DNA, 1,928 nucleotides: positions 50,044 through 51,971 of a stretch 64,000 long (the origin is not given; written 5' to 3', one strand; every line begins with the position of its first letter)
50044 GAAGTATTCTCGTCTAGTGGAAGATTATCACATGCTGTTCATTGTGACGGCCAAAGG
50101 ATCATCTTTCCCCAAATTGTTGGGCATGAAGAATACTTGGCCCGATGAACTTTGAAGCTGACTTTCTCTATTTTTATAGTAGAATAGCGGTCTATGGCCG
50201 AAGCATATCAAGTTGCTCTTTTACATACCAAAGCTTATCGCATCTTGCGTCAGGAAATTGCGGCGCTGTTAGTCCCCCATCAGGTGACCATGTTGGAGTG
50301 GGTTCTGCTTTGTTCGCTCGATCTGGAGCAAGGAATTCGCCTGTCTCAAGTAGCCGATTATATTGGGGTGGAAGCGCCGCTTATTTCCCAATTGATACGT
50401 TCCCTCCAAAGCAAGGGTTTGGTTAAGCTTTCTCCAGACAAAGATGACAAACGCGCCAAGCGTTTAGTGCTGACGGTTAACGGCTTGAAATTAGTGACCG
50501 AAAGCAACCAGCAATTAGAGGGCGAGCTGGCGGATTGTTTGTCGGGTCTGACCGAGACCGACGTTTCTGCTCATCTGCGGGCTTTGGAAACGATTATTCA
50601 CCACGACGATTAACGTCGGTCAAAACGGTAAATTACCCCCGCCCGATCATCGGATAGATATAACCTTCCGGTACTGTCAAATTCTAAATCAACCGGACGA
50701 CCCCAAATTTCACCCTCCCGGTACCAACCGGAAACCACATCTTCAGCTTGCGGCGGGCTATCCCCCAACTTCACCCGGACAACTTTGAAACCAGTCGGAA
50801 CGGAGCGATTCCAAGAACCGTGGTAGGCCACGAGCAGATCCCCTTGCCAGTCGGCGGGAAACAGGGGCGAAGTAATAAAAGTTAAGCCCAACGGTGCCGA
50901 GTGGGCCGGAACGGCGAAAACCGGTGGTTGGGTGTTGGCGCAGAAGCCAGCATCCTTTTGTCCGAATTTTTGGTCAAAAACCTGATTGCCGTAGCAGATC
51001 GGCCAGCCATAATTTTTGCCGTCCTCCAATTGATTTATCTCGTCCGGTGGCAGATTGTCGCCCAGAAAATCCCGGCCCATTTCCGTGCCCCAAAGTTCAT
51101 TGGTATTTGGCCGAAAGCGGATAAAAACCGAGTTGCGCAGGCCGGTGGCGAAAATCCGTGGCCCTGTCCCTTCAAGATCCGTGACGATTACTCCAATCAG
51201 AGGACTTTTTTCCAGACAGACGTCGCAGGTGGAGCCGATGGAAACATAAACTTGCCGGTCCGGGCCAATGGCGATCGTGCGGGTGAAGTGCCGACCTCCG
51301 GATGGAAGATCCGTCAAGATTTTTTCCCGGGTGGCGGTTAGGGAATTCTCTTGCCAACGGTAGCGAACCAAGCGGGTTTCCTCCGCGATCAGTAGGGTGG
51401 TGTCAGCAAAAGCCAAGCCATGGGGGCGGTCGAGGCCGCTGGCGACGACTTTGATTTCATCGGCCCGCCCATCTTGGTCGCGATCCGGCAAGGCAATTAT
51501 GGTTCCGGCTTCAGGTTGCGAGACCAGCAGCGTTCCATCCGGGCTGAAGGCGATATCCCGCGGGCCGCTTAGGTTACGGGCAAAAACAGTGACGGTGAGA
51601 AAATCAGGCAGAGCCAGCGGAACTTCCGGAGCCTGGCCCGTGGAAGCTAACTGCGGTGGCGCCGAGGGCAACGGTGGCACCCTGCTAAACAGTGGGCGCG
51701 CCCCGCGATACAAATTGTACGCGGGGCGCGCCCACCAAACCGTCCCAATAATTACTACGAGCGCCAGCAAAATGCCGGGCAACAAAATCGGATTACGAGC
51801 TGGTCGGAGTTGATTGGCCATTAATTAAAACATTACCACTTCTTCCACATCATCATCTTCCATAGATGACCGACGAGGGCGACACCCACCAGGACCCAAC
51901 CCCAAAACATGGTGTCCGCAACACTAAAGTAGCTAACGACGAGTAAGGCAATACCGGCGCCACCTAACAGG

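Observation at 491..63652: About two dozen genes have a -10 box only 6-9 nt from the ATG, suggesting widespread leaderless mRNAs alongside a minority of SD-led genes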

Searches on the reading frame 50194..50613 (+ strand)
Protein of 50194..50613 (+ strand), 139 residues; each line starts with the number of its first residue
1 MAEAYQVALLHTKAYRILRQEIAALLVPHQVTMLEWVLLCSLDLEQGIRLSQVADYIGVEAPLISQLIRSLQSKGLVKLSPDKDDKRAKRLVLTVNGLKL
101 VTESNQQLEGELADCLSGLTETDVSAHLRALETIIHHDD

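Call 42: search_protein_families(library=pfam, proteins=[window:50194-50613:+], max_evalue=0.01)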
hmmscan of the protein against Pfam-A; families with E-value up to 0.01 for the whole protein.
window:50194-50613:+ (139 aa): 5 families
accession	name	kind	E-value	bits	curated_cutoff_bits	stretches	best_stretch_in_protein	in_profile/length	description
PF01047.28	MarR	-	1.4e-09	38.2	24.6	1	32-88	2-58/59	MarR family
PF13463.12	HTH_27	-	3.6e-08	34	22.2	1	31-95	1-66/68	Winged helix DNA-binding domain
PF12802.13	MarR_2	-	9.9e-08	32.5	27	1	30-88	2-61/61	MarR family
PF01978.25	TrmB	-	0.0045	17.2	25.6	0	49-83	24-58/68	Sugar-specific transcriptional regulator TrmB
PF01325.25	Fe_dep_repress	-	0.0074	16.9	26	0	48-83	23-58/60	Iron dependent repressor, N-terminal DNA binding domain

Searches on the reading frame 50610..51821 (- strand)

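Call 17: search_protein_families(library=ncbifam, proteins=[window:50610-51821:-])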
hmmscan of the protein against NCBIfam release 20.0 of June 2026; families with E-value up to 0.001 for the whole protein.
window:50610-51821:- (403 aa): 3 families
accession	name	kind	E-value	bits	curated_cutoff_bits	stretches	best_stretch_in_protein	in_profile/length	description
TIGR03606.1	non_repeat_PQQ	subfamily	3.6e-12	45.9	434.55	2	216-280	217-274/454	glucose/sorbosone family PQQ-dependent dehydrogenase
TIGR02604.1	Piru_Ver_Nterm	subfamily_domain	1e-10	41.6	122.2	1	104-391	45-338/367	PVC-type heme-binding CxxCH protein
NF033206.1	ScyE_fam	subfamily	1.1e-09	38.2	80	0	78-107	1-30/333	ScyD/ScyE family protein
